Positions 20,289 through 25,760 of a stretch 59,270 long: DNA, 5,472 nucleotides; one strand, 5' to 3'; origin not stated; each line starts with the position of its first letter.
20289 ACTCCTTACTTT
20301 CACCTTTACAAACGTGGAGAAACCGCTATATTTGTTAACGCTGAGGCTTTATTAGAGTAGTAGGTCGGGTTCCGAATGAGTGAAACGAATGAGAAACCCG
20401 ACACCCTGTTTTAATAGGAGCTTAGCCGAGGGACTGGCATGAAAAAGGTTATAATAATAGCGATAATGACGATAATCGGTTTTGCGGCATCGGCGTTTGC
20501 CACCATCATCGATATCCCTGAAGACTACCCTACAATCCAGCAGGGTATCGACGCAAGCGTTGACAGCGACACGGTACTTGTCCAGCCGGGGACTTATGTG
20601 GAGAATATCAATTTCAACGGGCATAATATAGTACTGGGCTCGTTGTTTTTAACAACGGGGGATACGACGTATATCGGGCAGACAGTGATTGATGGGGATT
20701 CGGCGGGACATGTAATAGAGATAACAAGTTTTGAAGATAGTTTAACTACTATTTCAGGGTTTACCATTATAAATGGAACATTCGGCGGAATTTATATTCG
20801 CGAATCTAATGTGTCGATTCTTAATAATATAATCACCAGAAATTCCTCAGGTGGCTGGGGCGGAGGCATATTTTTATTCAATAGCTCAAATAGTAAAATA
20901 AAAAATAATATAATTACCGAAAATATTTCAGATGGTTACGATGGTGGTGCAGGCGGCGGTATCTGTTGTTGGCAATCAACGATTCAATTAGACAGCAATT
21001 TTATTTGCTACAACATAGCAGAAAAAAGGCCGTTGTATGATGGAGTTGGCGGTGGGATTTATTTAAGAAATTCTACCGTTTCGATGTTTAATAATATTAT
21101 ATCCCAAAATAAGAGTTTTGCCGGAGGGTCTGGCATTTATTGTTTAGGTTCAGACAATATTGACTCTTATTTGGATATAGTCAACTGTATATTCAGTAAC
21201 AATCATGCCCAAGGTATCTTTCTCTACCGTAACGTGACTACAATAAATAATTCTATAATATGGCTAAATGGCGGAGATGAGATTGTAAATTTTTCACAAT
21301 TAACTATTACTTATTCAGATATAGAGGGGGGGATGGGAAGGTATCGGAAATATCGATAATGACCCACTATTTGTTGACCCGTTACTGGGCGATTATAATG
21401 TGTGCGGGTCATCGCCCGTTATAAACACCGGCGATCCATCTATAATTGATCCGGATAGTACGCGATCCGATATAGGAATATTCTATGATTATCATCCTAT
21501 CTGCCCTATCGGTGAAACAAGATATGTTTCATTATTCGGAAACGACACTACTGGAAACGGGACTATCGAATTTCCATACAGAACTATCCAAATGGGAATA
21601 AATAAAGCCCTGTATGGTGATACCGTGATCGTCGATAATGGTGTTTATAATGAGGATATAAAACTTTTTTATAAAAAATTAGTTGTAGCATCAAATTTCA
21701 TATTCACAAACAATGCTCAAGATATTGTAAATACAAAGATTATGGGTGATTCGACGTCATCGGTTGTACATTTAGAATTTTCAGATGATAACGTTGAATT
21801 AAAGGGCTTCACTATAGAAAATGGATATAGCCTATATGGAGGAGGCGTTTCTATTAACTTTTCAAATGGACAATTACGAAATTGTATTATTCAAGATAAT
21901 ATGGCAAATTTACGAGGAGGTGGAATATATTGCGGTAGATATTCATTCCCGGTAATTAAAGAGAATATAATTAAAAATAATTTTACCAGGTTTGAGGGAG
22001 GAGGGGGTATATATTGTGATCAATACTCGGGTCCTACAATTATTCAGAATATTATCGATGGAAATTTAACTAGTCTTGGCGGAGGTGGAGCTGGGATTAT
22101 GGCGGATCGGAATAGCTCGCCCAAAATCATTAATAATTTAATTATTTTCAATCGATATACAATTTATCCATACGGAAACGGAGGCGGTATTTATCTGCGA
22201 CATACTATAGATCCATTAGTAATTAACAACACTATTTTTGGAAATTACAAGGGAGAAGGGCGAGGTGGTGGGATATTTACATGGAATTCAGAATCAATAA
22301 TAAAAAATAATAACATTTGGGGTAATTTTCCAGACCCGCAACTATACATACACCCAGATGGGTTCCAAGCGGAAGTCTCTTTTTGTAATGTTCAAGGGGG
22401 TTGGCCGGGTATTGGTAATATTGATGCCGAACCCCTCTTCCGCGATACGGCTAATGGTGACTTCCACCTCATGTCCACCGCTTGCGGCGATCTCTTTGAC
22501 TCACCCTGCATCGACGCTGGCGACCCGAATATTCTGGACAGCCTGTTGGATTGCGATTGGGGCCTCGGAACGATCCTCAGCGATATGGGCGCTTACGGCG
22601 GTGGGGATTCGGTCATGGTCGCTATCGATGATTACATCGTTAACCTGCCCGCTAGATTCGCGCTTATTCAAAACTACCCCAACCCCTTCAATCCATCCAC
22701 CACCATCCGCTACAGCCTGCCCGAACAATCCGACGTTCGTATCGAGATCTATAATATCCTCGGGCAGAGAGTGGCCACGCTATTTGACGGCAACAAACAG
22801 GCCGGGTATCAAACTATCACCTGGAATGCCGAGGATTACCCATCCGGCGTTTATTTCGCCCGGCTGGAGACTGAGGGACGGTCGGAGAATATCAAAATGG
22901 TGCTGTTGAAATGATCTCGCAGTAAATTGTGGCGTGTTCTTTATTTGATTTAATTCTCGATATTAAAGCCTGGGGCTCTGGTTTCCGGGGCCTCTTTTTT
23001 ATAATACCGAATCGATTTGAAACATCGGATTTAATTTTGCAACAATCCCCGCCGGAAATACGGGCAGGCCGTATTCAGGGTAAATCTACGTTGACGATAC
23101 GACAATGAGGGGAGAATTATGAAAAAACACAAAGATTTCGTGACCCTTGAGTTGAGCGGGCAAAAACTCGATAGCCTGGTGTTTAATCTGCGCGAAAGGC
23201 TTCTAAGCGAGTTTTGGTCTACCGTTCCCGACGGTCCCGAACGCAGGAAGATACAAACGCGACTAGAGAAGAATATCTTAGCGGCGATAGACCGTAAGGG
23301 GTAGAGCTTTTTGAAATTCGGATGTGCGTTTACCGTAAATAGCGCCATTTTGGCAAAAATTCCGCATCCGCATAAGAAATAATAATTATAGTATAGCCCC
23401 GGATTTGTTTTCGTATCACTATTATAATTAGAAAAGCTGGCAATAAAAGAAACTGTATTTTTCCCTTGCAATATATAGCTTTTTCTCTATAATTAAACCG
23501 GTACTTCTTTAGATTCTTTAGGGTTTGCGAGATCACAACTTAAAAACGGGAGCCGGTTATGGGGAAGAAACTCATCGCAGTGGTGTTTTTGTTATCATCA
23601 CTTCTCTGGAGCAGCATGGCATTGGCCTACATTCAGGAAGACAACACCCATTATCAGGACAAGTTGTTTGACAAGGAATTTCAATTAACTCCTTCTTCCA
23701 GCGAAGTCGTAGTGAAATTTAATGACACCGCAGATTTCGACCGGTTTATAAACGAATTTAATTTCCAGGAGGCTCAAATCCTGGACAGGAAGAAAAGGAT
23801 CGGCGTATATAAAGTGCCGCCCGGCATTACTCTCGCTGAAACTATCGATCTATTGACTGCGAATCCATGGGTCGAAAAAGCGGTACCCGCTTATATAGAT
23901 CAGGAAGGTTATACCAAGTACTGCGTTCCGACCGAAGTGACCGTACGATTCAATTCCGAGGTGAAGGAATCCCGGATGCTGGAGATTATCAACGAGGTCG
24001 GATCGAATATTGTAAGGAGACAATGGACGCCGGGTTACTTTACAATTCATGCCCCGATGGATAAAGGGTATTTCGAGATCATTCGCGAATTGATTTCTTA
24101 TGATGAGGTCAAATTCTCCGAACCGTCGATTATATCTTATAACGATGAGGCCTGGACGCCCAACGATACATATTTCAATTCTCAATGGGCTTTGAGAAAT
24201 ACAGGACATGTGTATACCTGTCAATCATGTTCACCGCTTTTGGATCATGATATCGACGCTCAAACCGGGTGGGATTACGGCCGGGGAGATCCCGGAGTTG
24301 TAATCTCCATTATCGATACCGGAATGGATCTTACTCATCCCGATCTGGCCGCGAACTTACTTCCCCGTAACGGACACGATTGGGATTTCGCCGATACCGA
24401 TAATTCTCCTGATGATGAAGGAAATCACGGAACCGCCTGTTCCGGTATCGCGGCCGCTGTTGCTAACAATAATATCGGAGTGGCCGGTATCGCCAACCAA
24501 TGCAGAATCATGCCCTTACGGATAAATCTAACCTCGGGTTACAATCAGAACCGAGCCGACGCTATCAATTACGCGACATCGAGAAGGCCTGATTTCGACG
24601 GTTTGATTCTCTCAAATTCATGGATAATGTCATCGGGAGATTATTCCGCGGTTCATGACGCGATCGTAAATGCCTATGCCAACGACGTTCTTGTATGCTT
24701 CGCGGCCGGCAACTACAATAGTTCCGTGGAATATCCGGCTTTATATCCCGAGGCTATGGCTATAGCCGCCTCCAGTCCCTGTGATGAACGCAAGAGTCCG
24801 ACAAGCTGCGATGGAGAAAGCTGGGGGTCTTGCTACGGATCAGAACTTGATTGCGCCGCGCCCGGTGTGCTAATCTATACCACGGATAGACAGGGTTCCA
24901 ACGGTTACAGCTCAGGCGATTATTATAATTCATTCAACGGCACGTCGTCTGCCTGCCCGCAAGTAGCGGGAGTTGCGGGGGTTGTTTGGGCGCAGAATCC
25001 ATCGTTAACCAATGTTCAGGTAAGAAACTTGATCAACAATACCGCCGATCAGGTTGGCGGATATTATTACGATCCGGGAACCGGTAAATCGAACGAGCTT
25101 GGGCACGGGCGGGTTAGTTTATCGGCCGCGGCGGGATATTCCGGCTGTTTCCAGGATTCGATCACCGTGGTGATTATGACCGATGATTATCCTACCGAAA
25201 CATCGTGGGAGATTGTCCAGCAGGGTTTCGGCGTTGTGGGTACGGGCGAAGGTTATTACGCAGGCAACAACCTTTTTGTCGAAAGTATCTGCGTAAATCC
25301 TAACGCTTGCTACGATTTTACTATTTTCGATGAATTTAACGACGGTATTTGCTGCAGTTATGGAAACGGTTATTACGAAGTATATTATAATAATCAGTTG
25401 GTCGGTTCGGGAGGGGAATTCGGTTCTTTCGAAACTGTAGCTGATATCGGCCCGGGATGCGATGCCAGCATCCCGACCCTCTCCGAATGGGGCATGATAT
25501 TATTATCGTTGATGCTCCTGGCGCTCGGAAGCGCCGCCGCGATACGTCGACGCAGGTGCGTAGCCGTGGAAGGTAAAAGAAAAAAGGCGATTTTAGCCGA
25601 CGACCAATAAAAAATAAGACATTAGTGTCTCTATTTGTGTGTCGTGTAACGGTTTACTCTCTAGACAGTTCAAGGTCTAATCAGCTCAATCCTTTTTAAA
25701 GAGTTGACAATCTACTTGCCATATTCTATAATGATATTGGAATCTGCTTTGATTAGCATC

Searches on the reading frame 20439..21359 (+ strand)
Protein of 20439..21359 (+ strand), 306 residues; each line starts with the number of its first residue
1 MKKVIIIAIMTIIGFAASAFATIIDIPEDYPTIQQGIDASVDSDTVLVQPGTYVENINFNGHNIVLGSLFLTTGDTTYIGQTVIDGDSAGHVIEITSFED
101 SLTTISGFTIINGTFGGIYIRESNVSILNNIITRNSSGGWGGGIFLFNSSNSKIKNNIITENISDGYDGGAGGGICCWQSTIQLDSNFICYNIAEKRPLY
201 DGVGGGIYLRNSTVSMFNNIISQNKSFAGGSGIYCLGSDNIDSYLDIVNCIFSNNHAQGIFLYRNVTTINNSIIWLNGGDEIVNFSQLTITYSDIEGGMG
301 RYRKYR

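Call 75: search_protein_families(library=pfam, proteins=[window:20439-21359:+], max_evalue=0.001)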
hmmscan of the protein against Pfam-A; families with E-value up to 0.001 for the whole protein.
window:20439-21359:+ (306 aa): 2 families
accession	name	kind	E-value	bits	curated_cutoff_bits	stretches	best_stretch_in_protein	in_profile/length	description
PF13229.12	Beta_helix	-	3e-13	50.1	25.9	2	75-175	32-142/158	Right handed beta helix region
PF05048.19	NosD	-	3.1e-06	27.2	23.6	0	204-277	82-149/212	Periplasmic copper-binding protein (NosD)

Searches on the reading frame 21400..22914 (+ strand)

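Call 9: search_protein_families(library=pfam, proteins=[window:21400-22914:+], max_evalue=0.01)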
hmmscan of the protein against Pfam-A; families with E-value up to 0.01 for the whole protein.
window:21400-22914:+ (504 aa): 6 families
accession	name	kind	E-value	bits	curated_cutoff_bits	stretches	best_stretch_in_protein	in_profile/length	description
PF13229.12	Beta_helix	-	3.3e-14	53.2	25.9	2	129-306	8-158/158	Right handed beta helix region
PF18962.6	Por_Secre_tail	-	1.4e-11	45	27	1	426-498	2-71/75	Secretion system C-terminal sorting domain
PF07602.17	DUF1565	-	7.2e-06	25.9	20.3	1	47-255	3-202/257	Protein of unknown function (DUF1565)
PF13860.13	FlgD_ig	-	7.3e-06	26.3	27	1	434-480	12-59/79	FlgD Ig-like domain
PF17161.10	DUF5123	-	0.0055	18.3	35.1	0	248-361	1-102/113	Domain of unknown function (DUF5123)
PF13585.12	CHU_C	-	0.0082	16.7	27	0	441-496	24-78/86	CHU_C Type IX secretion signal domain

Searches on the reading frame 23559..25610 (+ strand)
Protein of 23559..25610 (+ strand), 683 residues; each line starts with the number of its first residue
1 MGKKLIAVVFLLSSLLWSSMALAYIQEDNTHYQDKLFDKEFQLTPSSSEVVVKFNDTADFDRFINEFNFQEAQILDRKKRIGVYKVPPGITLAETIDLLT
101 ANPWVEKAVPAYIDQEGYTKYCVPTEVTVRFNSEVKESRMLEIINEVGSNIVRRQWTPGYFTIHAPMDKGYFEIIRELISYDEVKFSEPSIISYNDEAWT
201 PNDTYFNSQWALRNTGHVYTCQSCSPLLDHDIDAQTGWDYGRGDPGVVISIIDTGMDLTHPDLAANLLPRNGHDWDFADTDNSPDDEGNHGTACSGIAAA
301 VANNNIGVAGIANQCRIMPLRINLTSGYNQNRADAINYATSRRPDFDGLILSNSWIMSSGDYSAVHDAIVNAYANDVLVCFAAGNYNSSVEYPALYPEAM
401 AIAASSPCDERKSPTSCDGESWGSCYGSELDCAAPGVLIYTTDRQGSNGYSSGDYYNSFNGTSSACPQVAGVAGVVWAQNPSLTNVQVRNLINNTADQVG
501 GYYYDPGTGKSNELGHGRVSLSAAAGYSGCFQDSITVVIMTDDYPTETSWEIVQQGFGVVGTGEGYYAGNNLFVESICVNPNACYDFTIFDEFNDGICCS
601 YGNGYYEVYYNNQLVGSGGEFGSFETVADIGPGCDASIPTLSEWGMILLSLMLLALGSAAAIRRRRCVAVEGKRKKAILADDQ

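Call 9: search_protein_families(library=pfam, proteins=[window:23559-25610:+], max_evalue=0.01)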
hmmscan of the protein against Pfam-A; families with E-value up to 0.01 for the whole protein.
window:23559-25610:+ (683 aa): 3 families
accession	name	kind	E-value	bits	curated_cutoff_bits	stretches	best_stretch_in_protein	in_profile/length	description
PF00082.27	Peptidase_S8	-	9.4e-47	160.1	21.8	1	246-517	3-288/288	Subtilase family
PF18203.6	IPTL-CTERM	-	2.6e-07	30.8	20.8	1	636-666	1-28/28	IPTL-CTERM motif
PF22148.1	Fervidolysin_NPro-like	-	0.0013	19.5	21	0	49-110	19-80/81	Fervidolysin N-terminal prodomain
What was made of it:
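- The window itself holds another secreted S8 subtilase at 23559 (call 9).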
